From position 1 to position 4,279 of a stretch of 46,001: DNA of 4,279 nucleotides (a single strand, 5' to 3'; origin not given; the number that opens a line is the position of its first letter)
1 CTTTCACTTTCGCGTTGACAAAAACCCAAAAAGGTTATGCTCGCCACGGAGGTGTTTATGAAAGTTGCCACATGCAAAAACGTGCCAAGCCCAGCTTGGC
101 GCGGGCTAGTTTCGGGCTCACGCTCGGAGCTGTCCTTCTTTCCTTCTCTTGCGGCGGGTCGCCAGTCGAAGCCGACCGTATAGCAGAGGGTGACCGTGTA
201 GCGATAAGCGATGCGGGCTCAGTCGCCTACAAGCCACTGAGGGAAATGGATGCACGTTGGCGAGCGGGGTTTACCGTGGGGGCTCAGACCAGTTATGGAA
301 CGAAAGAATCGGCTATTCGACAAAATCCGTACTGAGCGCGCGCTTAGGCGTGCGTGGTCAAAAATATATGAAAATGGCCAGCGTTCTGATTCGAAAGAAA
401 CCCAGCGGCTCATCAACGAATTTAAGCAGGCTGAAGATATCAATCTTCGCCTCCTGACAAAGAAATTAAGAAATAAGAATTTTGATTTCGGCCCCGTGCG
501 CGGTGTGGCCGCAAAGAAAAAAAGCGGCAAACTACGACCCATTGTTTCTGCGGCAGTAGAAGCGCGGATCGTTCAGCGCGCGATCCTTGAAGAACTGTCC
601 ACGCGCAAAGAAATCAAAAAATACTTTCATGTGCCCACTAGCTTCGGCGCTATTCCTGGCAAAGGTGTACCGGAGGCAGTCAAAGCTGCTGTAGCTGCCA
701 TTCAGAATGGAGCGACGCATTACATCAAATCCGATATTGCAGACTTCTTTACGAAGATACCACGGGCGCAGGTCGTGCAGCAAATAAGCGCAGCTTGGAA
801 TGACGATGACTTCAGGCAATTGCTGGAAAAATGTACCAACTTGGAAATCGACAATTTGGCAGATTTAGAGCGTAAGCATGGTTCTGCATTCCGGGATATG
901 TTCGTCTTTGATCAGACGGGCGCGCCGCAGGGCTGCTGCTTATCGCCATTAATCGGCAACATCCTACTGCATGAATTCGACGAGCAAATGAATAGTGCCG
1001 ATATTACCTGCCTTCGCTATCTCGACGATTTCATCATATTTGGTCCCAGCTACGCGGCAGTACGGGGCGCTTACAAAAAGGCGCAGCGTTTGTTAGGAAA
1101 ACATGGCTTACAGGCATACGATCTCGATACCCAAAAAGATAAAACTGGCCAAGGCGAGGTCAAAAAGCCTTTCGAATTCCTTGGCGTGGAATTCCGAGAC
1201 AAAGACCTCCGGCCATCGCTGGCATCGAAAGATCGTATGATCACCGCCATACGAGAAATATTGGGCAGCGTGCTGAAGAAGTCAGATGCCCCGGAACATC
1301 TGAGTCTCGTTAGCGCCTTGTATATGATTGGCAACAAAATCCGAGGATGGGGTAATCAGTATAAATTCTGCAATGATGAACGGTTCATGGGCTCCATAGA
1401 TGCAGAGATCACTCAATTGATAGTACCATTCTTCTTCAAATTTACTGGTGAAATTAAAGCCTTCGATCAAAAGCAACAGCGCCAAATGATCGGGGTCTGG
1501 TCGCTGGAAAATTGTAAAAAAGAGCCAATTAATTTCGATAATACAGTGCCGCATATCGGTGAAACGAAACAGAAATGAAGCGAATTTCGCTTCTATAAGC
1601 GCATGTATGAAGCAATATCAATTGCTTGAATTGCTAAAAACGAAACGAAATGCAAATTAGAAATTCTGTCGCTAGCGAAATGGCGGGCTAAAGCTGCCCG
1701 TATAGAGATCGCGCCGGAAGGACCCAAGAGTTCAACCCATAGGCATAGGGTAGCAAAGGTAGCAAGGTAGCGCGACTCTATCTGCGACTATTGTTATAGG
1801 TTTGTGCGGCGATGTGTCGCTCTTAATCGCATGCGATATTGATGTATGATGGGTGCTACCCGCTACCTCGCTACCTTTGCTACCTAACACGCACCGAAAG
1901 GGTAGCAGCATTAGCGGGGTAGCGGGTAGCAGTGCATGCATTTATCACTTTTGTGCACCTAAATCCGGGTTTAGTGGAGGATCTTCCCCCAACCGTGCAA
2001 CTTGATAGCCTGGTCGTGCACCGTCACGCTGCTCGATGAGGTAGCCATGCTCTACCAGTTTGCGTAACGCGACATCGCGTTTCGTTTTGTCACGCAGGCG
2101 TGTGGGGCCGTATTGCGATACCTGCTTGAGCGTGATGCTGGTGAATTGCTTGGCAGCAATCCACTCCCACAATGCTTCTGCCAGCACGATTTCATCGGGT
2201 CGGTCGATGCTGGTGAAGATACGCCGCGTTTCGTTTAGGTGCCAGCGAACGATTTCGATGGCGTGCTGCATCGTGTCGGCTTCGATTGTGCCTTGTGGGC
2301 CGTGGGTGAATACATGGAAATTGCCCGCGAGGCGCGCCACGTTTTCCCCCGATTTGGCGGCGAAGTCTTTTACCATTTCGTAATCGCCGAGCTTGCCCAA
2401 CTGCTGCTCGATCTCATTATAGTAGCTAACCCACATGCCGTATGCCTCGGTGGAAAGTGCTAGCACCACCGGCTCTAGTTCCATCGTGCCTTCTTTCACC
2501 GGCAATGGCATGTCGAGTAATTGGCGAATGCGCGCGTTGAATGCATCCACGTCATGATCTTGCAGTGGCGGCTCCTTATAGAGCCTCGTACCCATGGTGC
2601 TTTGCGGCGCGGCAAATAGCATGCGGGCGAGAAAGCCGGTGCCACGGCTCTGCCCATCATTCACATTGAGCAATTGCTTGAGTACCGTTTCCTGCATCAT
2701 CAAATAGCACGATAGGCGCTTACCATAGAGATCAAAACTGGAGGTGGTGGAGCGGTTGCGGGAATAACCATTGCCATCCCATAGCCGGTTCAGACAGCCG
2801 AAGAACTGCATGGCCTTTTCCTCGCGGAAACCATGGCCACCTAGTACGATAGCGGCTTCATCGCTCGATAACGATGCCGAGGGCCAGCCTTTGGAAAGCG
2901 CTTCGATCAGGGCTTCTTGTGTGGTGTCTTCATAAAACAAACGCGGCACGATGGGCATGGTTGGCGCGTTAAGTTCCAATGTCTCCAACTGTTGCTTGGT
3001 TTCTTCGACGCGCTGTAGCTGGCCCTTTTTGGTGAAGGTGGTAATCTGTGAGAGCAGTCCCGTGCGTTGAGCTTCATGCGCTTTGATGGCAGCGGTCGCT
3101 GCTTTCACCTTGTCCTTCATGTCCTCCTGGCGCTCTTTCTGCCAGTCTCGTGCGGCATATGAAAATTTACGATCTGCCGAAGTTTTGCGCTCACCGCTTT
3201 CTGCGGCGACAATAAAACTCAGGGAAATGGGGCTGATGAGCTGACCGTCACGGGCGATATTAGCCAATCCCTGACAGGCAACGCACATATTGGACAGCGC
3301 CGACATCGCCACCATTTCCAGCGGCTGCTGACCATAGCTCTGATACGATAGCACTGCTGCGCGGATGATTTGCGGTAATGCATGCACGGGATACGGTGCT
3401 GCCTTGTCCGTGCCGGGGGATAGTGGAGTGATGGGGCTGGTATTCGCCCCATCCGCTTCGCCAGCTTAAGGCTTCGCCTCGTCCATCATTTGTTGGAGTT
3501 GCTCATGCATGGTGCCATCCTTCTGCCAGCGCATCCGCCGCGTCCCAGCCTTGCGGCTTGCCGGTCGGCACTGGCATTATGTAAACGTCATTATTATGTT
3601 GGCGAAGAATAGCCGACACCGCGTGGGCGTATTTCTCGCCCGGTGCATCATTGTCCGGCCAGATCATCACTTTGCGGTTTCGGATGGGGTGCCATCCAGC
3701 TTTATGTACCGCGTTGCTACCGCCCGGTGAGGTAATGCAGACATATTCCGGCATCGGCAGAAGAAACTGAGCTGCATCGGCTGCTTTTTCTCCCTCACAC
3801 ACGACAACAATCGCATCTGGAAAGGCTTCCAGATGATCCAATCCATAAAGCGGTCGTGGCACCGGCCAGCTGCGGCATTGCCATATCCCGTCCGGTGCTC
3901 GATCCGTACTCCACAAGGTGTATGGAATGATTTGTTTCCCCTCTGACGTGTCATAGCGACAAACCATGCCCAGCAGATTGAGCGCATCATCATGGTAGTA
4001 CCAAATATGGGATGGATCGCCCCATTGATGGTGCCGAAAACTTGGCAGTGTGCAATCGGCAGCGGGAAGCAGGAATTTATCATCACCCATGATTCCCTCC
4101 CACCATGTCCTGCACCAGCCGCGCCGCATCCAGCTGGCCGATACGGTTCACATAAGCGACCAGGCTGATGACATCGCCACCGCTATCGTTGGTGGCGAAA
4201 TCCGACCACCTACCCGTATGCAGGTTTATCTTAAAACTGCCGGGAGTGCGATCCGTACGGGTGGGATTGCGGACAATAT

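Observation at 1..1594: Stand-alone group-II-intron-like reverse transcriptase with a long non-coding leader, carried as cargo on an integrative element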

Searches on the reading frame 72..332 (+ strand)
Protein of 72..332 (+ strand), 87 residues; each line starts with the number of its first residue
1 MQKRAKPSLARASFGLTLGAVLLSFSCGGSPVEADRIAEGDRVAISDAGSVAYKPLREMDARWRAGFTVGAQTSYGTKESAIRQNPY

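Call 93: search_protein_families(library=pfam, proteins=[window:72-332:+], max_evalue=1)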
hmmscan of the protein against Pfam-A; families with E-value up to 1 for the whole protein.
seq(87 aa): 0 families

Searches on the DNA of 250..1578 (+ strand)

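Call 33: search_rna_families(source=L084, start=9350, end=10100, threshold=evalue, max_evalue=10, show_alignments=3)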
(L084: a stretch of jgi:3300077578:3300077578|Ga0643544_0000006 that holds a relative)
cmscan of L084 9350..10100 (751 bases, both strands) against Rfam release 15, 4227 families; matches with E-value up to 10: 1.
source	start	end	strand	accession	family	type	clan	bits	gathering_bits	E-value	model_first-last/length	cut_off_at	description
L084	9794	9814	+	RF01082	SBWMV1_UPD-PKh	Cis-reg;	-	15.4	32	7.2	1-25/25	no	Pseudoknot of upstream pseudoknot domain (UPD) of the 3'UTR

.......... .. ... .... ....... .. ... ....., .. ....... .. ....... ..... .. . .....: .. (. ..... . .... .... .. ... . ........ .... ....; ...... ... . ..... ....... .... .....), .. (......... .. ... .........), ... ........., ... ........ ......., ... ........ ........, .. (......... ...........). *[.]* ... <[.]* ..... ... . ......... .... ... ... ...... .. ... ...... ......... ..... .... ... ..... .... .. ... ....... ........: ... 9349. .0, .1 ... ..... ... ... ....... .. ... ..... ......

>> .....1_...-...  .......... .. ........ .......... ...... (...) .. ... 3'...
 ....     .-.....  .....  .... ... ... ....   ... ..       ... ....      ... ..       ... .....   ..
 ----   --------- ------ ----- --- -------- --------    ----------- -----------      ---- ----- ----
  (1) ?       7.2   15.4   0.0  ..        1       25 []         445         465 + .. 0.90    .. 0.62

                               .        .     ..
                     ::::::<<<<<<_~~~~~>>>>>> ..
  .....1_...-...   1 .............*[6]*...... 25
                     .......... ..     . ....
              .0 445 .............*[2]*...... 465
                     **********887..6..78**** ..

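Call 67: search_rna_families(sources=[L049, L051, L043, L027, L014, L080, L018, L035], threshold=gathering)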
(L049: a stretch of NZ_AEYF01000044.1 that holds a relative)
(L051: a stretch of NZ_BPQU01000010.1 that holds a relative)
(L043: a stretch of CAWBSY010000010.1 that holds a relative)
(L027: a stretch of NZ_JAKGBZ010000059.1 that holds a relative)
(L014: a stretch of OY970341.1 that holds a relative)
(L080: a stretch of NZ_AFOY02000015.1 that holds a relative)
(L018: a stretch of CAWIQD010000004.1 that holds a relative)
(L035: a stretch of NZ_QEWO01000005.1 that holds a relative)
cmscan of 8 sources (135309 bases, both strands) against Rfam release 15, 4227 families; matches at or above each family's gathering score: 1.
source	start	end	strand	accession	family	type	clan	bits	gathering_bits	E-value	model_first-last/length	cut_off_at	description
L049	9459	9532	-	RF00005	tRNA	Gene; tRNA;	CL00001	63.3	29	4.5e-11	1-71/71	no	tRNA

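Call 75: build_rna_model(alignment_id=A10)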
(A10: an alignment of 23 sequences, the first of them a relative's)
Model R1 built from alignment A10 (23 sequences, 150 columns); structure: RNAalifold consensus.
model positions 134; base pairs 12; branch points 1; effective number of sequences 6.57; information 0.59 bits per position. Calibrated on 0.2 Mb of random sequence (short: E-values are rough).
structure used (alignment columns):
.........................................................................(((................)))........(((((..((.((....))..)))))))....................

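Call 76: search_with_rna_model(model_id=R1, sources=[window, L003, L004, L006, L008, L009, L010, L011, L012, L013, L014, L015, L016, L017, L018, L019, L020, L021, L024, L026, L028, L029, L032, L035, L036, L038, L039, L040, L041, L042, L045, L046, L050, L056, L057, L059, L063, L066, L071, L073, L074, L078, L079, L080, L081, L082, L084], max_evalue=1)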
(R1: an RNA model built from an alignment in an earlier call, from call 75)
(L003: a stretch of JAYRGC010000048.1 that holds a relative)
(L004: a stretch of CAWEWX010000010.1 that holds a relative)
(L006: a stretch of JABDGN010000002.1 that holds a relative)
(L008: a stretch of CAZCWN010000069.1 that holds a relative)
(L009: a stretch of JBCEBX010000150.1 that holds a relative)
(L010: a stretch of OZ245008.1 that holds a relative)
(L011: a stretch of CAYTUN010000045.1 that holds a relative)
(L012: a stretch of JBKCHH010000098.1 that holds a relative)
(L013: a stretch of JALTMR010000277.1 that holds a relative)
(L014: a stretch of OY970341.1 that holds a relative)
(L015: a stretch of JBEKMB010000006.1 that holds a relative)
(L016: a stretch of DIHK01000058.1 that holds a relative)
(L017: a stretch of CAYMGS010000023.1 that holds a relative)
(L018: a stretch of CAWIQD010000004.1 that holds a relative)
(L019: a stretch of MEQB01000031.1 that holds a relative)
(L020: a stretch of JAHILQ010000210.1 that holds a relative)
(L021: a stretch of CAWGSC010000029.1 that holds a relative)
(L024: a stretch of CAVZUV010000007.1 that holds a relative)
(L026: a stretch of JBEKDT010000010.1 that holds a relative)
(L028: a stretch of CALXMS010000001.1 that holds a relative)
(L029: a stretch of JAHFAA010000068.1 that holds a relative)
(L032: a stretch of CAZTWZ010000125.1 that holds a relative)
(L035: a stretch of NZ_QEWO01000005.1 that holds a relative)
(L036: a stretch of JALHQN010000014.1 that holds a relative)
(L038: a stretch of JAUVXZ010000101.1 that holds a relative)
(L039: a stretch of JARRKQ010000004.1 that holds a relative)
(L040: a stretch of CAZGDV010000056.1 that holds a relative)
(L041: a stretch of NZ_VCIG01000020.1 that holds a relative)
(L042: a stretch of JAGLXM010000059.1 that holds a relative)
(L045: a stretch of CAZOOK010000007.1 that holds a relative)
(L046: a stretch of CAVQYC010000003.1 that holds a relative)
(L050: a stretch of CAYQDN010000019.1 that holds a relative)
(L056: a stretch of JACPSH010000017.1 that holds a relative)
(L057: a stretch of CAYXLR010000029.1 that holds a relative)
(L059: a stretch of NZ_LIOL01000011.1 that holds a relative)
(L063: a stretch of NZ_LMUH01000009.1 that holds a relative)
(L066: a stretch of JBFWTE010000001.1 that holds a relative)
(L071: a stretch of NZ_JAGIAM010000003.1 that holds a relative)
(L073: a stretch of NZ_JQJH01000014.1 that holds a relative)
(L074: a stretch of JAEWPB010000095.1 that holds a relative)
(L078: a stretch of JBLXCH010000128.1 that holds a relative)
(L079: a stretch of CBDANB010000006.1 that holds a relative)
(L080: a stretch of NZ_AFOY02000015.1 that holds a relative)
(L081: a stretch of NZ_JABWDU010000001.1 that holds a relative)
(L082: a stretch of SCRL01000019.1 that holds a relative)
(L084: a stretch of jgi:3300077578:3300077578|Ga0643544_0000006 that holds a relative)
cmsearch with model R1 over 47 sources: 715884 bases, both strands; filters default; matches with E-value up to 1: 14.
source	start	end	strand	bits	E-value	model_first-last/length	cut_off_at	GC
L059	7817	7947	+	103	1.3e-21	1-134/134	no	0.68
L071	7817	7947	+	100.1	6e-21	1-134/134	no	0.66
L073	7818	7948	+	99.3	9.2e-21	1-134/134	no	0.66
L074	7783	7917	+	95.3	7.7e-20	1-134/134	no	0.65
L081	7777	7908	+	89.6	1.6e-18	1-134/134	no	0.67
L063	7822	7943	+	88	3.8e-18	1-134/134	no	0.6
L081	7456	7538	+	60.2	1e-11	52-134/134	no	0.67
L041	5265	5395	+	57.2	5.1e-11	1-134/134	no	0.62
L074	16032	16144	+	23.3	0.0038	1-134/134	no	0.67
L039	7154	7212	+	16.2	0.17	64-126/134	no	0.59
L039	7841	7956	+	15.7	0.22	1-134/134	no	0.61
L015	7821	7945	+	15.2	0.29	1-134/134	no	0.55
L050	3117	3239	+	13.9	0.57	1-134/134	no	0.63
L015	7478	7595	+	13.9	0.58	1-134/134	no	0.55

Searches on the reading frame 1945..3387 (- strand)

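Call 60: search_protein_families(library=pfam, proteins=[window:1945-3387:-], max_evalue=0.001)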
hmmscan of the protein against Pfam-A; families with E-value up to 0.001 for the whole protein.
window:1945-3387:- (480 aa): 1 family
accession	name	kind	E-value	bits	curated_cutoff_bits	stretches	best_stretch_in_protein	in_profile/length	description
PF13148.11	DUF3987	-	3.6e-92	309.8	27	1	20-392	1-363/364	Protein of unknown function (DUF3987)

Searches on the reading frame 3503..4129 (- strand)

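Call 60: search_protein_families(library=pfam, proteins=[window:3503-4129:-], max_evalue=0.001)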
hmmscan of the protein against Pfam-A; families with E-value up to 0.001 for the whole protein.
window:3503-4129:- (208 aa): 2 families
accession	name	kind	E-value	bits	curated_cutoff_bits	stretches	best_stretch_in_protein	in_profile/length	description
PF19898.4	DUF6371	-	9.1e-07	29.2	27.7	1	42-159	36-149/150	Domain of unknown function (DUF6371)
PF13155.12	Toprim_2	-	0.00027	21.7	22.1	1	133-191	23-82/88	Toprim-like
